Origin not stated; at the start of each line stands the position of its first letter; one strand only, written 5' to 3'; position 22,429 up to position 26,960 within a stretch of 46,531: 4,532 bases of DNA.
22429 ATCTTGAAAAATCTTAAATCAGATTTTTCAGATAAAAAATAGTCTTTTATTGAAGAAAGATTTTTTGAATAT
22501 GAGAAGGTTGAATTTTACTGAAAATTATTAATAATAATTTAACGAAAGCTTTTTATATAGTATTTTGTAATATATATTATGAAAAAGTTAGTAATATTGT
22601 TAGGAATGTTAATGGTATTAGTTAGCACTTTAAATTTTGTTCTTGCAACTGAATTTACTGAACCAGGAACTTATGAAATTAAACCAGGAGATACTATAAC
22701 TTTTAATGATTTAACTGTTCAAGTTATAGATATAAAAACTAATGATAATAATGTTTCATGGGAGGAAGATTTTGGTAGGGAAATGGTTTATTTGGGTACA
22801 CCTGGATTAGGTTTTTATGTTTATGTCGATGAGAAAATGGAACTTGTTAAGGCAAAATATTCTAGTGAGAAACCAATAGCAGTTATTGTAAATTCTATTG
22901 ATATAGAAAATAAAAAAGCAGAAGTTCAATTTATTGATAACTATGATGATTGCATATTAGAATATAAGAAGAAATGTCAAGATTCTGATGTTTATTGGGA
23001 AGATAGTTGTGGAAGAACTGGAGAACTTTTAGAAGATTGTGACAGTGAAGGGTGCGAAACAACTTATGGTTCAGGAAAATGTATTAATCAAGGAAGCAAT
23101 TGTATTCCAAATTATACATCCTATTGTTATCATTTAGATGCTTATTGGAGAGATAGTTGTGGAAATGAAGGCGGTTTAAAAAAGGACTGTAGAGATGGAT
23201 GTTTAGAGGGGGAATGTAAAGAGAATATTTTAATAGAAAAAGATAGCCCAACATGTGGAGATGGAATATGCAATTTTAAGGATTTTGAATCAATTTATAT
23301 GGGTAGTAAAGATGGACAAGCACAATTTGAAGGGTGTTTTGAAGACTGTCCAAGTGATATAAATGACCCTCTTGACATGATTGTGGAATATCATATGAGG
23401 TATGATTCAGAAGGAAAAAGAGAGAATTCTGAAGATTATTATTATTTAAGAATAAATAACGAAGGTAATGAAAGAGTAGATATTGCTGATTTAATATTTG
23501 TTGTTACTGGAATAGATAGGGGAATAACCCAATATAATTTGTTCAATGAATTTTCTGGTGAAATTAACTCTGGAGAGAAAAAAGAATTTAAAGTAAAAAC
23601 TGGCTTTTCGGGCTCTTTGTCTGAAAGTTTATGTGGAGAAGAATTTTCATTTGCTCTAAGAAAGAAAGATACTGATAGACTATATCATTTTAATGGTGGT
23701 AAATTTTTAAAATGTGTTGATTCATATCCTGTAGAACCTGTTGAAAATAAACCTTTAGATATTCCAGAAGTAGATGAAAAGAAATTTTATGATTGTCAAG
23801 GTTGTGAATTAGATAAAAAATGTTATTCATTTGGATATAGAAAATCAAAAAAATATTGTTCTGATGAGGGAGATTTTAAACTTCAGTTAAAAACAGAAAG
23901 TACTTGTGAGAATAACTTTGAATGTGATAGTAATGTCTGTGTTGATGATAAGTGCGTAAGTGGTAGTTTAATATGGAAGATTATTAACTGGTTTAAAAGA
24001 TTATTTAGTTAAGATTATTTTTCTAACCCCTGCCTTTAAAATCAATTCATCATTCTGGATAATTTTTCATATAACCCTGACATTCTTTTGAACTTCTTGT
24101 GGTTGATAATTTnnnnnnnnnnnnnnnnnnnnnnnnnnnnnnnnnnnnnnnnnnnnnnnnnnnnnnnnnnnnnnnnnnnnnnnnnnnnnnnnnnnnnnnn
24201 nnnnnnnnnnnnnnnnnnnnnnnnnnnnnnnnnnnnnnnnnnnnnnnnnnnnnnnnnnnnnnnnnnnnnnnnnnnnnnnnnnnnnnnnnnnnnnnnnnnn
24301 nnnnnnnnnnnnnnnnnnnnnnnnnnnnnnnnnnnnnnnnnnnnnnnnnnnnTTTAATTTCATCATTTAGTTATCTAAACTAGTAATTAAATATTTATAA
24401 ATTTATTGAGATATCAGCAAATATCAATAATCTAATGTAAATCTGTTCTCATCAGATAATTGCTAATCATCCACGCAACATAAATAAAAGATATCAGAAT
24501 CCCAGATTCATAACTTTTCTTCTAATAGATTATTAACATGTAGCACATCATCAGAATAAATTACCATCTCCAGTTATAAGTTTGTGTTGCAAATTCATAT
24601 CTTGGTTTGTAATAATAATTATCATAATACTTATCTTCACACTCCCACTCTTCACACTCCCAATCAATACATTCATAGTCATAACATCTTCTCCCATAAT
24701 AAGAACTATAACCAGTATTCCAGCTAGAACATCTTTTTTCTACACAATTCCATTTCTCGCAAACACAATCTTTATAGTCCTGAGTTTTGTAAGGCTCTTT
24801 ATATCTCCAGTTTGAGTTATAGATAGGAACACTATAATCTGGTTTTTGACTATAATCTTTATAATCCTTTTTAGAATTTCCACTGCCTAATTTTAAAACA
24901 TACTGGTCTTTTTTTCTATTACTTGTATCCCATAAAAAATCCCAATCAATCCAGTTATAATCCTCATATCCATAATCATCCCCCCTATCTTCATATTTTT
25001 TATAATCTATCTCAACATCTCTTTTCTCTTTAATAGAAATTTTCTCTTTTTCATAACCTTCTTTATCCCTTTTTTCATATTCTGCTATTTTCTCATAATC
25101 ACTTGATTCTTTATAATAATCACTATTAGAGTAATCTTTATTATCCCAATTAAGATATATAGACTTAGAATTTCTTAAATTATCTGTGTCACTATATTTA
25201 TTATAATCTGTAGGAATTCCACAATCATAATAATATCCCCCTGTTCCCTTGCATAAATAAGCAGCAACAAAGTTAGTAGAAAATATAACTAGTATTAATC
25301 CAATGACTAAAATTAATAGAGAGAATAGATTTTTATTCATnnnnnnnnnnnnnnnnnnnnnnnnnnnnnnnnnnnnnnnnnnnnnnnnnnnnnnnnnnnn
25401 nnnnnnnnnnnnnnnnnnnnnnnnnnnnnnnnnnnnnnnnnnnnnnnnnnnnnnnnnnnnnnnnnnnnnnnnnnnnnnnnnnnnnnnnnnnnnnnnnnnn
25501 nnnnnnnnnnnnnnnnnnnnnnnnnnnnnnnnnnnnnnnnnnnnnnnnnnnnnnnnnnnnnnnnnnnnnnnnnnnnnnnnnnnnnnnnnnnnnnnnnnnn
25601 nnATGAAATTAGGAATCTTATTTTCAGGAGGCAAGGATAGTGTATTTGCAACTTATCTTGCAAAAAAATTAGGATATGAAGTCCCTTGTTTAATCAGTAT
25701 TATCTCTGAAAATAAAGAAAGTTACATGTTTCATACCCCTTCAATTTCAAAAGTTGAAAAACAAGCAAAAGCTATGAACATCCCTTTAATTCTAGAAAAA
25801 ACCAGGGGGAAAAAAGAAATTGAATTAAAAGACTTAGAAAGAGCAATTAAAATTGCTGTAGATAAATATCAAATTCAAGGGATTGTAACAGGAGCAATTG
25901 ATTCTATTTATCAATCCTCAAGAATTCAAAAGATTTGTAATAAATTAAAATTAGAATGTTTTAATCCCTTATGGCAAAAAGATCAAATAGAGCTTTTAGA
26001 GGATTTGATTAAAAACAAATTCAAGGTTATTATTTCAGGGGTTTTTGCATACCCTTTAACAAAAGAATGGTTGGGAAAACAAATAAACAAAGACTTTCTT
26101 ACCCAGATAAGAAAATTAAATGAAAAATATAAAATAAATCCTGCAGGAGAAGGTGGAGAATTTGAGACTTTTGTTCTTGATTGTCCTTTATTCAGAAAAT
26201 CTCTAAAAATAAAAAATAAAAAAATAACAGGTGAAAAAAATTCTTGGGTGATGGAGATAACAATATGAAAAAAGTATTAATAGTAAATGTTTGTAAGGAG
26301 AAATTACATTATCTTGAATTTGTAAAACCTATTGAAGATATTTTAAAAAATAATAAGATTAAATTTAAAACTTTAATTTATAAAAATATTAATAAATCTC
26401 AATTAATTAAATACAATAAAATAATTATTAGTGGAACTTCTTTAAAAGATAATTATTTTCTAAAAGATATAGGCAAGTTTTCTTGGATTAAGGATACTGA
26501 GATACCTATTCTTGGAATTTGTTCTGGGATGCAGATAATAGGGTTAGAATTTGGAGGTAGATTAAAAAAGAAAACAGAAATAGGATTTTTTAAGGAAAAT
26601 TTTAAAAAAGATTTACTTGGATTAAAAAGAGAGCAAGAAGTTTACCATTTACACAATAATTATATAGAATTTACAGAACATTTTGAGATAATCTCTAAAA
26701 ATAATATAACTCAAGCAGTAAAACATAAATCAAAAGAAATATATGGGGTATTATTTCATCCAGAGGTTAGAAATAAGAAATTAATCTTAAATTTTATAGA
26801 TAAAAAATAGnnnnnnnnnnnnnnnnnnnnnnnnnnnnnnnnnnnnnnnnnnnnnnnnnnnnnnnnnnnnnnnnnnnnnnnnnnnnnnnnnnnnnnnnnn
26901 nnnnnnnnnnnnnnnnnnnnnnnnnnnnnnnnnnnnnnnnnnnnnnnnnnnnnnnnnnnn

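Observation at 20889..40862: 9,980-bp head-to-tail tandem duplication (no differences seen) joined through a 14-bp microhomology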

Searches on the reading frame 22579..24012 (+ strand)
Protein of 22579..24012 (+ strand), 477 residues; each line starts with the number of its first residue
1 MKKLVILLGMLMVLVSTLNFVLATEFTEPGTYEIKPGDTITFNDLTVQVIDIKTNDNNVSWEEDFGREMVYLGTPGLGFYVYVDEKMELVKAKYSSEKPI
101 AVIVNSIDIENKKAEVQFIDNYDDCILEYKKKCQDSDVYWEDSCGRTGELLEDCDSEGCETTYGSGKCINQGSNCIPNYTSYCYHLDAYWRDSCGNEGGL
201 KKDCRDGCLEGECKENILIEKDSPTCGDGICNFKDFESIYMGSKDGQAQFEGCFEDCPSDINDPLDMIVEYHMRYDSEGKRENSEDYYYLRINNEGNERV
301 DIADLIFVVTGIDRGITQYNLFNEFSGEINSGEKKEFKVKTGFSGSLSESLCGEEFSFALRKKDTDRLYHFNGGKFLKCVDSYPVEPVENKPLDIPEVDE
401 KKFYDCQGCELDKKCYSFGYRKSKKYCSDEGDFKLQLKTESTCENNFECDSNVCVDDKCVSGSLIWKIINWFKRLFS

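Call 7: search_protein_families(library=pfam, proteins=[window:22579-24012:+])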
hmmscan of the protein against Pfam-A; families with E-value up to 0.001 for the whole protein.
window:22579-24012:+ (477 aa): 0 families

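Call 32: search_protein_families(library=phrogs, proteins=[window:22579-24012:+], max_evalue=0.01)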
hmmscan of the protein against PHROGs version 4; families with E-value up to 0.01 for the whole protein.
window:22579-24012:+ (477 aa): 1 family
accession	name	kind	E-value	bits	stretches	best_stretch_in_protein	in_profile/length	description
phrog_19489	-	unknown function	0.0014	20.2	1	152-195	2-45/80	-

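Call 33: search_protein_families(library=ncbifam, proteins=[window:22579-24012:+], max_evalue=0.01)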
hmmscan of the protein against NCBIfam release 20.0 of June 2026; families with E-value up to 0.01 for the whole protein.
window:22579-24012:+ (477 aa): 0 families

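Call 60: search_protein_families(library=pfam, proteins=[window:22579-24012:+], max_evalue=5)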
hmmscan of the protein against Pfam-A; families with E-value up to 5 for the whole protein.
window:22579-24012:+ (477 aa): 0 families

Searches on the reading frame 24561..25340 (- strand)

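Call 7: search_protein_families(library=pfam, proteins=[window:24561-25340:-])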
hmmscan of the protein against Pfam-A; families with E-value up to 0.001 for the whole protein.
window:24561-25340:- (259 aa): 0 families

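Call 32: search_protein_families(library=phrogs, proteins=[window:24561-25340:-], max_evalue=0.01)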
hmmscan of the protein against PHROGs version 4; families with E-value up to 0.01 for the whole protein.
window:24561-25340:- (259 aa): 0 families

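Call 33: search_protein_families(library=ncbifam, proteins=[window:24561-25340:-], max_evalue=0.01)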
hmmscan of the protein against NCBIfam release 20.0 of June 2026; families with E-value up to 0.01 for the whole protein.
window:24561-25340:- (259 aa): 0 families

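Call 60: search_protein_families(library=pfam, proteins=[window:24561-25340:-], max_evalue=5)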
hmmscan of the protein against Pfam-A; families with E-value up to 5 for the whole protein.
window:24561-25340:- (259 aa): 1 family
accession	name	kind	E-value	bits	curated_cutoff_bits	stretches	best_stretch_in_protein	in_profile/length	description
PF04103.21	CD20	-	0.41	11.1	27.9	1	4-52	67-113/156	CD20-like family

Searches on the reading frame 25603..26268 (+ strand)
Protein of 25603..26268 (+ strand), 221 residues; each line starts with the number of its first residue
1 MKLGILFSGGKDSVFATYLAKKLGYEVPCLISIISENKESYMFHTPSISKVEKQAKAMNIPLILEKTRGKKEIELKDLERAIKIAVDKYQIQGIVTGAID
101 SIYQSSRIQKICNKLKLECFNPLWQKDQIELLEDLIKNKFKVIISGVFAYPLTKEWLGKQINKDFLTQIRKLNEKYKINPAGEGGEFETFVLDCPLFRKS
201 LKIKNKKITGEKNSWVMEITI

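Call 7: search_protein_families(library=pfam, proteins=[window:25603-26268:+])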
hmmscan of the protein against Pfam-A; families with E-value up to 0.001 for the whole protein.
window:25603-26268:+ (221 aa): 2 families
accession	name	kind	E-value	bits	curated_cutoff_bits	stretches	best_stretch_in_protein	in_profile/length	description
PF01902.24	Diphthami_syn_2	-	1.4e-65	221.4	23.2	1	1-219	1-214/219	Diphthamide synthase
PF24167.1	DUF7411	-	7.3e-06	26.1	28.7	1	1-135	1-123/194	Family of unknown function (DUF7411)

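Call 11: find_encoding_contigs(protein=window:25603-26268:+, flank=10000, max_places=10)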
Protein window:25603-26268:+ (221 aa): 6 contigs read that carry it; 4 places shown.
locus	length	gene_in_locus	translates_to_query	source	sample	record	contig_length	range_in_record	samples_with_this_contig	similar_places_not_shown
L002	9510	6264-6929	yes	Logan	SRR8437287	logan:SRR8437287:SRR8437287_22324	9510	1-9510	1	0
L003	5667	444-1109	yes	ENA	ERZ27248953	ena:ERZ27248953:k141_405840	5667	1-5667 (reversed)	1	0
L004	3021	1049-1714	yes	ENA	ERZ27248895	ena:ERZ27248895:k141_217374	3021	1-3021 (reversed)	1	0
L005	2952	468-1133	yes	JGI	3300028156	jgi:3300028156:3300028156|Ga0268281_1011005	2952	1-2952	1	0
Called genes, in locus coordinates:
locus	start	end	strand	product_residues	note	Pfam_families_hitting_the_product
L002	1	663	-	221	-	?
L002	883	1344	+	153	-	PF00293:NUDIX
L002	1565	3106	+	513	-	PF00501:AMP-binding, PF13193:AMP-binding_C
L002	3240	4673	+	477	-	-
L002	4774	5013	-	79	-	-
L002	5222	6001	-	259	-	-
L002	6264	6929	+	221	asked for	PF01902:Diphthami_syn_2_N, PF24167:DUF7411 (weak), PF28410:Diphthami_syn_2_C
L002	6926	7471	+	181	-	PF00117:GATase, PF07722:Peptidase_C26 (faint)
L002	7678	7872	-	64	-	PF26477:DUF8150 (weak)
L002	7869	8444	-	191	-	-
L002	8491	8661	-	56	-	-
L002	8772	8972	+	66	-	-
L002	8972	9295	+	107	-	PF01906:YbjQ_1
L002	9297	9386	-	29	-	-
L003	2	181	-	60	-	?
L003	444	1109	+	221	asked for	PF01902:Diphthami_syn_2_N, PF24167:DUF7411 (weak), PF28410:Diphthami_syn_2_C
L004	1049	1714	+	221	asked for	PF01902:Diphthami_syn_2_N, PF24167:DUF7411 (weak), PF28410:Diphthami_syn_2_C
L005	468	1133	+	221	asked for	PF01902:Diphthami_syn_2_N, PF24167:DUF7411 (weak), PF28410:Diphthami_syn_2_C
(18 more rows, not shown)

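Call 33: search_protein_families(library=ncbifam, proteins=[window:25603-26268:+], max_evalue=0.01)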
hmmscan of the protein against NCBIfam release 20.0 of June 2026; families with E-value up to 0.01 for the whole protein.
window:25603-26268:+ (221 aa): 7 families
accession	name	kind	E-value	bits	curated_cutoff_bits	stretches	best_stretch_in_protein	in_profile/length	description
TIGR03679.1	Dph6_archaeal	equivalog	9e-81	270.3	197.3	1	5-220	2-216/218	diphthine--ammonia ligase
NF052346.1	PAB0415_fam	hypoth_equivalog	3.8e-28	98.6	250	1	6-216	3-202/205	PAB0415 family putative ATP pyrophosphatase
NF052347.1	TTX_0299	hypoth_equivalog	4.2e-16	59.1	250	1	6-209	3-190/200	TTX_0299 family putative ATP pyrophosphatase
NF049949.1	tRNAsynTtuAPyrococ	equivalog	1.4e-06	27.7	450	1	5-67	52-110/292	tRNA-5-methyluridine(54) 2-sulfurtransferase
NF011155.0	PRK14561.1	equivalog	3.7e-06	26.8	207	1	1-135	1-122/195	hypothetical protein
NF001138.1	PRK00143.1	equivalog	0.0026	16.8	284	1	5-63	4-64/345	tRNA 2-thiouridine(34) synthase MnmA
TIGR00420.1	trmU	equivalog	0.0042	16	236.95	1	2-65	2-69/351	tRNA 2-thiouridine(34) synthase MnmA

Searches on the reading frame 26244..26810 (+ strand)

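Call 7: search_protein_families(library=pfam, proteins=[window:26244-26810:+])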
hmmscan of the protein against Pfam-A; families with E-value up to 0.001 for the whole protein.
window:26244-26810:+ (188 aa): 2 families
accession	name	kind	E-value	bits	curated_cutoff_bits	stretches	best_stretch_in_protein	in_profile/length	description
PF00117.34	GATase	-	3.3e-20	73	22.8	1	28-178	11-176/190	Glutamine amidotransferase class-I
PF07722.19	Peptidase_C26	-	3.6e-07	30.6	20.5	1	84-112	103-131/219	Peptidase C26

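Call 33: search_protein_families(library=ncbifam, proteins=[window:26244-26810:+], max_evalue=0.01)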
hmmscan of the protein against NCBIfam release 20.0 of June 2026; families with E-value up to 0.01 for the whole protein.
window:26244-26810:+ (188 aa): 27 families (the best 25 are shown)
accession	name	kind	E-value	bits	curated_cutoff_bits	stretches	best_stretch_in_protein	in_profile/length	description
NF001975.0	PRK00758.1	equivalog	2e-20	73.1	198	1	32-178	19-168/185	GMP synthase subunit A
TIGR00888.1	guaA_Nterm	equivalog_domain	6.6e-17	61.5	172.15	1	49-178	34-170/188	glutamine-hydrolyzing GMP synthase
NF000848.1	PRK00074.1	equivalog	3.1e-15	55.8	400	1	49-178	32-173/512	glutamine-hydrolyzing GMP synthase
NF005072.0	PRK06490.1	equivalog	4e-09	35.8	339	1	68-178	74-190/251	glutamine amidotransferase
NF011201.0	PRK14607.1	equivalog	1.2e-08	34.1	670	1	85-186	72-187/534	bifunctional anthranilate synthase component II/anthranilate phosphoribosyltransferase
NF045546.1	GCDPHdlase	equivalog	2.2e-08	34.4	250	1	81-176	88-182/198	gamma-glutamyl-CDP-amidate hydrolase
NF010081.0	PRK13566.1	equivalog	2.6e-08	32.6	645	1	55-174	570-699/729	anthranilate synthase component I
NF005367.0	PRK06895.1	equivalog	3.6e-08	33.5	265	1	29-175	16-172/190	anthranilate synthase component II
TIGR01855.1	IMP_synth_hisH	equivalog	1.6e-07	31.3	105.4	1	122-177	127-185/198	imidazole glycerol phosphate synthase subunit HisH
TIGR00566.1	trpG_papA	subfamily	1.8e-07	31.1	121.05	1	85-185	73-190/192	glutamine amidotransferase of anthranilate synthase or aminodeoxychorismate synthase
NF005849.0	PRK07765.1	equivalog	1.2e-06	27.9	308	1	83-174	73-174/219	aminodeoxychorismate/anthranilate synthase component II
TIGR01368.1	CPSaseIIsmall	equivalog_domain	1e-05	24.7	307.35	1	69-175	229-341/361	glutamine-hydrolyzing carbamoyl-phosphate synthase small subunit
TIGR01823.1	PabB-fungal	equivalog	1e-05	24.1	442.55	1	84-176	84-187/742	aminodeoxychorismate synthase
NF009475.0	PRK12838.1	equivalog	2e-05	23.7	221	1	30-174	183-334/359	carbamoyl phosphate synthase small subunit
NF003792.0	PRK05380.1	equivalog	3.7e-05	22.6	308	1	37-109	321-395/534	CTP synthase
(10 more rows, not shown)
